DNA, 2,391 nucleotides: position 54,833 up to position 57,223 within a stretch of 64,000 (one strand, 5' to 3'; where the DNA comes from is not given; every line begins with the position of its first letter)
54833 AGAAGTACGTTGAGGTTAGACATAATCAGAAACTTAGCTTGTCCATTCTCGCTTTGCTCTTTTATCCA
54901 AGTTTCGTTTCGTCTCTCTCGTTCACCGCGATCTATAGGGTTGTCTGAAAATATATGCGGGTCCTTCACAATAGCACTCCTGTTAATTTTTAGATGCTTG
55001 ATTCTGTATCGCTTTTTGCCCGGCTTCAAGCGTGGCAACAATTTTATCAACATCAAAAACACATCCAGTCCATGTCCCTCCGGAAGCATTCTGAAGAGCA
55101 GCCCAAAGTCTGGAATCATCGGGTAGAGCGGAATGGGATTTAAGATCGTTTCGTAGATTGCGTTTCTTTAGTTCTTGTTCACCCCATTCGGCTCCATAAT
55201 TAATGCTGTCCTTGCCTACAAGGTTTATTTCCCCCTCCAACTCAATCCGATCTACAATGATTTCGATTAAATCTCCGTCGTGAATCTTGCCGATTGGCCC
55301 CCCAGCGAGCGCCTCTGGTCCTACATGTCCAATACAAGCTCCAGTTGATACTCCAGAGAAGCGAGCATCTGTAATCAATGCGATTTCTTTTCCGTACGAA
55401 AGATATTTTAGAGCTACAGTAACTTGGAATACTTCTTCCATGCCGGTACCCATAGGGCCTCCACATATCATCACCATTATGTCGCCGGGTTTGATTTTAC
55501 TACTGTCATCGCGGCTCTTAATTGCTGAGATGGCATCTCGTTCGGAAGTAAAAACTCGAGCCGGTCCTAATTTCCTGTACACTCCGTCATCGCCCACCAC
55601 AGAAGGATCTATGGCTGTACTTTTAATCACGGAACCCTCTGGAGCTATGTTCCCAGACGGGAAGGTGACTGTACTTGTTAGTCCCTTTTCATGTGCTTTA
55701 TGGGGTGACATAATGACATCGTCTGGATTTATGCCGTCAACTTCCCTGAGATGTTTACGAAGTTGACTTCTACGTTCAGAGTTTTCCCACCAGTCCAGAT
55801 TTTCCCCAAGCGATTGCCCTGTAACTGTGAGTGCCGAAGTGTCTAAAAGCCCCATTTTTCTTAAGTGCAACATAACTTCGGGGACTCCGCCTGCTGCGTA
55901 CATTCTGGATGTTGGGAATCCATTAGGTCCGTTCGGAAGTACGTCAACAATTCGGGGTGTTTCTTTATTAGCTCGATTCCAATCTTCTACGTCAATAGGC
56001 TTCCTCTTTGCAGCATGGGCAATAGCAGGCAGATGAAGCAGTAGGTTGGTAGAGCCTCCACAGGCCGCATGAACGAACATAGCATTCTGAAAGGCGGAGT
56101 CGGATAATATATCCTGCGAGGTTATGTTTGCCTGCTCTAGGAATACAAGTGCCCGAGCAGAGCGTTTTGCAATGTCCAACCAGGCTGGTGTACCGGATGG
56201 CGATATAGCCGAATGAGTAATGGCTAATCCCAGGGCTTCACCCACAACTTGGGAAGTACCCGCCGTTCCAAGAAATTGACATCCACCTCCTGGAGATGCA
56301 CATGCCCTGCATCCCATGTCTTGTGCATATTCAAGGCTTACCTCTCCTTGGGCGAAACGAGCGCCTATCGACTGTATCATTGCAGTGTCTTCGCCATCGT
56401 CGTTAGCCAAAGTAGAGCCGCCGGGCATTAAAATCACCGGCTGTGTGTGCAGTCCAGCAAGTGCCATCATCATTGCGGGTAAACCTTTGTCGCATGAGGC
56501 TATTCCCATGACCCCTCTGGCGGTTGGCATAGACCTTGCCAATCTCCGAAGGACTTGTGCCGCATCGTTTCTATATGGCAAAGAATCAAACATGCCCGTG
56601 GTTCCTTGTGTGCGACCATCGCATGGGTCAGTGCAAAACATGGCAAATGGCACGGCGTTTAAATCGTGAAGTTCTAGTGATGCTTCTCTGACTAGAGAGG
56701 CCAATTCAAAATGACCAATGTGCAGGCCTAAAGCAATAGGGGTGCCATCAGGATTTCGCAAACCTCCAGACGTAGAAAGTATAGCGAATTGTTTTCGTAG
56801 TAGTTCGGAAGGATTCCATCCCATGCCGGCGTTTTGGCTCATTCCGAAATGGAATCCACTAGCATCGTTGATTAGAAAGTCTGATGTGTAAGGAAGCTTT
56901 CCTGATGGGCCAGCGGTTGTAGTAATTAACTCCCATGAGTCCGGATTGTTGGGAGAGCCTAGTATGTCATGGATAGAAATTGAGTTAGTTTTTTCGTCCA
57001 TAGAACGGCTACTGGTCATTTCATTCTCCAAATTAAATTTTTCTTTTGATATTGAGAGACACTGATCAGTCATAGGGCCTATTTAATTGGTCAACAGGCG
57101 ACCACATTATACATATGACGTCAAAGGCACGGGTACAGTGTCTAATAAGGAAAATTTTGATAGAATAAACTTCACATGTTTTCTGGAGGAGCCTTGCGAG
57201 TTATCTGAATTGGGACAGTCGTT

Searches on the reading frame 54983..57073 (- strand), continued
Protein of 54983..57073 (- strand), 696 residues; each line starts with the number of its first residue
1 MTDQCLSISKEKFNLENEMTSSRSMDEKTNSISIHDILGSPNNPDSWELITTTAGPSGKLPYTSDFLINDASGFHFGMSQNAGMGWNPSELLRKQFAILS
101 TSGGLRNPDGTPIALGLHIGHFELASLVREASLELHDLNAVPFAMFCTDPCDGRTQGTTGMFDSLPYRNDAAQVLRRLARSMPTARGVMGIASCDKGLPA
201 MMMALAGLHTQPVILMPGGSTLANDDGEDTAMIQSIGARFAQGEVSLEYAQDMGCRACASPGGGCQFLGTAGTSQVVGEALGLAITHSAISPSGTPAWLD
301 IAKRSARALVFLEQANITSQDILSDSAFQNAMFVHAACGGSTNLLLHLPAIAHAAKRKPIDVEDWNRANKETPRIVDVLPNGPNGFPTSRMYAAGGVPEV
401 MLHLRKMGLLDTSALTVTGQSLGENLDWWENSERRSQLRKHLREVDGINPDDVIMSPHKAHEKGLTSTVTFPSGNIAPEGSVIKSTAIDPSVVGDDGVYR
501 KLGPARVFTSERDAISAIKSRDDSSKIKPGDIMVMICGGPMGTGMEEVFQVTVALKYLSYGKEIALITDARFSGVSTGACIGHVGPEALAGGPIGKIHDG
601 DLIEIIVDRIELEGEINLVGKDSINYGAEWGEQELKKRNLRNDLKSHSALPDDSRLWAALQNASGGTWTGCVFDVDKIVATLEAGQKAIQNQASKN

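Call 35: search_protein_families(library=pfam, proteins=[L008:5703-6665:-, L008:6766-7560:-, L008:9965-10921:+, L061:8540-9364:+, L009:8454-9857:-, L009:6508-7593:-], max_evalue=0.001)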
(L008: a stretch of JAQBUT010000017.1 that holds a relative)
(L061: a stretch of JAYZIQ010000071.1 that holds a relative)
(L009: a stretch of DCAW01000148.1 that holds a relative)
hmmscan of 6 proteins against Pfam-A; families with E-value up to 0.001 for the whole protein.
L008:5703-6665:- (320 aa): 1 family
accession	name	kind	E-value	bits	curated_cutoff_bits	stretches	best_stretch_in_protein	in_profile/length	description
PF04909.20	Amidohydro_2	-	2e-46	159.5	26.4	1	4-320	1-289/289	Amidohydrolase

L008:6766-7560:- (264 aa): 4 families
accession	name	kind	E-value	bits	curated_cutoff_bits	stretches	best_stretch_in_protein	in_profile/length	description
PF13561.12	adh_short_C2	-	2e-48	165.5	27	1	14-258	1-235/236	Enoyl-(Acyl carrier protein) reductase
PF00106.31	adh_short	-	9.4e-43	146.4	26.6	1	8-194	1-186/195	short chain dehydrogenase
PF08659.16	KR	-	1.5e-07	32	22.6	1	11-113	4-109/180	KR domain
PF02882.25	THF_DHG_CYH_C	-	0.00027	20.7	27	1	3-63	32-95/160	Tetrahydrofolate dehydrogenase/cyclohydrolase, NAD(P)-binding domain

L008:9965-10921:+ (318 aa): 2 families
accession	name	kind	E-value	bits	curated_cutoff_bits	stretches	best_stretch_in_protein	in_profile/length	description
PF00528.27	BPD_transp_1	-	3.7e-39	134.8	26.4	1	118-317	1-183/184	Binding-protein-dependent transport system inner membrane component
PF19300.4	BPD_transp_1_N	-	6.2e-09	36.5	23.8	1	4-105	4-112/114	Binding-prot-dependent transport system membrane comp, N-term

L061:8540-9364:+ (274 aa): 1 family
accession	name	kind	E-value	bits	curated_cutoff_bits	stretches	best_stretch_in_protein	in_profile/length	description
PF04909.20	Amidohydro_2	-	1.7e-21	77.7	26.4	1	2-274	1-282/289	Amidohydrolase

L009:8454-9857:- (467 aa): 1 family
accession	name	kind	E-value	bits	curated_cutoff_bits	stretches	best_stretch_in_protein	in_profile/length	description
PF01425.27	Amidase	-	6.9e-112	375.2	27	1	27-448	1-445/445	Amidase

L009:6508-7593:- (361 aa): 4 families
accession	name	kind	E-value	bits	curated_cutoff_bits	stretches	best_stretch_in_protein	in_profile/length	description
PF00107.32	ADH_zinc_N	-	3.5e-31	108.3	31.8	1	190-321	1-126/129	Zinc-binding dehydrogenase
PF08240.17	ADH_N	-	4.9e-26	91.4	23.5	1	28-148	1-102/104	Alcohol dehydrogenase GroES-like domain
PF13602.12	ADH_zinc_N_2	-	1.2e-08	36.5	27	1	223-353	1-127/134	Zinc-binding dehydrogenase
PF16912.11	Glu_dehyd_C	-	1.5e-06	28.3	34.9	1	181-288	32-138/211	Glucose dehydrogenase C-terminus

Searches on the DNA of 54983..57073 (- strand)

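Call 87: search_dna_similar(query=window:54983-57073:-, collection=ecoli_genomes, mode=distant, max_rows=5)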
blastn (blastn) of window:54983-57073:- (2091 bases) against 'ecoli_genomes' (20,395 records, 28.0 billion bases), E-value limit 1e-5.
Records with a match: 171; places in all: 171; records where one place covers at least 80% of the query: 0.
Genomes with a match: 171 of 5426; with a place that covers at least 80% of the query: 0. Places per genome that has any: lowest 1, median 1, highest 1. On chromosomes: 171 places; on plasmids: 0.
Best place of each record, by identity: 60-80% 171.
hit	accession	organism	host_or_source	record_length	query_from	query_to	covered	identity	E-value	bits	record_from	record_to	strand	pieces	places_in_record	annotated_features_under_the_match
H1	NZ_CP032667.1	Escherichia coli str. K-12 substr. MG1655 strain K-12 ...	Laboratory strain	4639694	1336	1796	22%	63.5%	7e-7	66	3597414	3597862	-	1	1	yagF: xylonate dehydratase YagF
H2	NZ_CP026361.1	Escherichia coli strain 1A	not applicable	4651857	1336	1796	22%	63.5%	7e-7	66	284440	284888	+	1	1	yagF: xylonate dehydratase YagF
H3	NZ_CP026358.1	Escherichia coli strain 2A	not applicable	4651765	1336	1796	22%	63.5%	7e-7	66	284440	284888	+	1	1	yagF: xylonate dehydratase YagF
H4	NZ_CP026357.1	Escherichia coli strain 2F_0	not applicable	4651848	1336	1796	22%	63.5%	7e-7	66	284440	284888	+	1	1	yagF: xylonate dehydratase YagF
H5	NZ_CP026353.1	Escherichia coli strain 4A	not applicable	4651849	1336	1796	22%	63.5%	7e-7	66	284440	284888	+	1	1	yagF: xylonate dehydratase YagF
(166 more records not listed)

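Call 88: get_annotated_region(hit=H2, flank=4000)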
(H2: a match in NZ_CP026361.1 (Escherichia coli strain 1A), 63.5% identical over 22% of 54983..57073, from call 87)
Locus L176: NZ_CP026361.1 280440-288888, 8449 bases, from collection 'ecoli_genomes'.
description: Escherichia coli strain 1A chromosome, complete genome
organism: Escherichia coli strain 1A (NCBI taxid 562)
replicon: chromosome; assembly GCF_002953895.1
host: not applicable; source: not applicable; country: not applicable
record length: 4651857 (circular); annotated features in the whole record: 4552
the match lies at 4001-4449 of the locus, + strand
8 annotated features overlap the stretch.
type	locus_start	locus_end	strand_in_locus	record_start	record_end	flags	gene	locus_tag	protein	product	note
CDS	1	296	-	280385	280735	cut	yagB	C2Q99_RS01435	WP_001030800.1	type IV toxin-antitoxin system antitoxin YagB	-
CDS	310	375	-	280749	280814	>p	-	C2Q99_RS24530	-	hypothetical protein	incomplete; partial in the middle of a contig; missing N-terminus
CDS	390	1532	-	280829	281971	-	-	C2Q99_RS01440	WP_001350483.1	IS481-like element ISEc19 family transposase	-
CDS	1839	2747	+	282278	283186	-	yagE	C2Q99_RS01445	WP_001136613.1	2-keto-3-deoxygluconate aldolase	-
CDS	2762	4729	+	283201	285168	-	yagF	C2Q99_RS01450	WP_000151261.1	xylonate dehydratase YagF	-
CDS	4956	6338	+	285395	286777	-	yagG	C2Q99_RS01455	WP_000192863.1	MFS transporter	-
CDS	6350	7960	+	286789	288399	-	yagH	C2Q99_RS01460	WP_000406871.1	glycoside hydrolase family 43 protein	-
CDS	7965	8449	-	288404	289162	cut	xynR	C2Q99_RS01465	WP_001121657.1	DNA-binding transcriptional repressor XynR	-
